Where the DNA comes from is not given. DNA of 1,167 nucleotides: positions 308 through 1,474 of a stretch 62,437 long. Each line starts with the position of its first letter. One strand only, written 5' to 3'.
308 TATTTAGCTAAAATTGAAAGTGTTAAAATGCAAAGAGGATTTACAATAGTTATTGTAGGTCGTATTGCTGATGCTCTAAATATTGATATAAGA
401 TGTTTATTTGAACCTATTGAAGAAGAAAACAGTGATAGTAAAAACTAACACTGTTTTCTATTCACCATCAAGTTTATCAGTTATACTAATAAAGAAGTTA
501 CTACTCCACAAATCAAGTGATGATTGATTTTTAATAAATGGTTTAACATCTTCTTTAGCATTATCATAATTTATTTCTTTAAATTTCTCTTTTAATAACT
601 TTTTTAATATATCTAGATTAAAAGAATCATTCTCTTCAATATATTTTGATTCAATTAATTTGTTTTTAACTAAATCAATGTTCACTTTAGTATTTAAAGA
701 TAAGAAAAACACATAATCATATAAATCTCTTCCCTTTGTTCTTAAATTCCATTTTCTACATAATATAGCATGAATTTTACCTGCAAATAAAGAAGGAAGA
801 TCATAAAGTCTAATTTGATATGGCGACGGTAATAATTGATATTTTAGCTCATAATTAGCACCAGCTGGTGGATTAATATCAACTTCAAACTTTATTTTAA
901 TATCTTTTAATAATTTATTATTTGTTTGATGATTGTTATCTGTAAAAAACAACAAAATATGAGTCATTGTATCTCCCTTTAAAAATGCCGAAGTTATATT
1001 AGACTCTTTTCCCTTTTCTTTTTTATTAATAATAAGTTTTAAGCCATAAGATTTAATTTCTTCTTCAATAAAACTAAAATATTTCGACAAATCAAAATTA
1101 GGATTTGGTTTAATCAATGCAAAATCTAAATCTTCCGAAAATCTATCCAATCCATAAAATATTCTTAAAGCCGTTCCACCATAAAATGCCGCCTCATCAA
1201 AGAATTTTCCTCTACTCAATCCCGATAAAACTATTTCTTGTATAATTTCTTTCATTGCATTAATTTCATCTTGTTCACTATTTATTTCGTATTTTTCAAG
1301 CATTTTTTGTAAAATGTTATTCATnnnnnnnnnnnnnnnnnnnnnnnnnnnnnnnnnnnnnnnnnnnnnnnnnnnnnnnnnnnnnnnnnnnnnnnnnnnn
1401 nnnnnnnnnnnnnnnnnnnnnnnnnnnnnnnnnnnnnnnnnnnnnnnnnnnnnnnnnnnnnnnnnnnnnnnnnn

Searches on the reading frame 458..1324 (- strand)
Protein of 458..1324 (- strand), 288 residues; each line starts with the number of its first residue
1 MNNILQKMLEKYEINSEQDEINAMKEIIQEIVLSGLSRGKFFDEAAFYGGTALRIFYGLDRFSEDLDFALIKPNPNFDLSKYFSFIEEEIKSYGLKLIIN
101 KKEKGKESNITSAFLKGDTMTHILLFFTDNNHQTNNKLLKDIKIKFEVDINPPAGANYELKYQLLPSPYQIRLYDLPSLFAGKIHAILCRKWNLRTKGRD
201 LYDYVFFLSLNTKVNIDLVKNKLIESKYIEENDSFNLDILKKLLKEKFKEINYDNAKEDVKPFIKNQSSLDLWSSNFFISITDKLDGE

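Call 9: search_protein_families(library=pfam, proteins=[window:458-1324:-])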
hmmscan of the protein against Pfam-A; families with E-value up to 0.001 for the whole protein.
window:458-1324:- (288 aa): 1 family
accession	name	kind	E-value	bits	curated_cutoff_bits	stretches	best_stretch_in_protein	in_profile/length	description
PF08843.17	AbiEii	-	7.7e-31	108.3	22.5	1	32-264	2-227/238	Nucleotidyl transferase AbiEii toxin, Type IV TA system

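Call 46: search_protein_families(library=padloc, proteins=[window:458-1324:-], max_evalue=0.01)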
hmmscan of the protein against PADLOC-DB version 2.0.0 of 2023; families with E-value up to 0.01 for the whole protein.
window:458-1324:- (288 aa): 27 families (the best 25 are shown)
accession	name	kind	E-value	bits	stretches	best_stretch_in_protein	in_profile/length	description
PDLC02293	AbiEii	-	5.2e-106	352.1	1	5-286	2-268/270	AbiEii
PDLC02313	AbiEii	-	5.2e-23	79.8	1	20-269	19-240/254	AbiEii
PDLC02296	AbiEii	-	1.3e-21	75.1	1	4-268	7-252/282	AbiEii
PDLC02323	AbiEii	-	9.2e-21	72.6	1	6-242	4-218/248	AbiEii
PDLC02304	AbiEii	-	3.5e-18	64.5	1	19-252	17-227/260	AbiEii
PDLC02307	AbiEii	-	4.7e-14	50.7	1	45-242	23-177/219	AbiEii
PDLC02294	AbiEii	-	3.6e-12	44.7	1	43-271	43-244/260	AbiEii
PDLC02324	AbiEii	-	7.5e-12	43.5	2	43-75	25-57/231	AbiEii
PDLC02330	AbiEii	-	1.1e-11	42.9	1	25-92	7-71/219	AbiEii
PDLC02318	AbiEii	-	2.4e-11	41.5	1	9-250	7-224/280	AbiEii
PDLC02328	AbiEii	-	8.8e-11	40.1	1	48-218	18-153/203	AbiEii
PDLC02292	AbiEii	-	7.7e-10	37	1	25-251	30-247/283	AbiEii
PDLC02306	AbiEii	-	3.1e-09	34.9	1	19-216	16-210/280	AbiEii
PDLC02305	AbiEii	-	1.3e-08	32.5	1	43-271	43-244/306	AbiEii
PDLC02288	AbiEii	-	1.3e-08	32.1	1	139-222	131-217/294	AbiEii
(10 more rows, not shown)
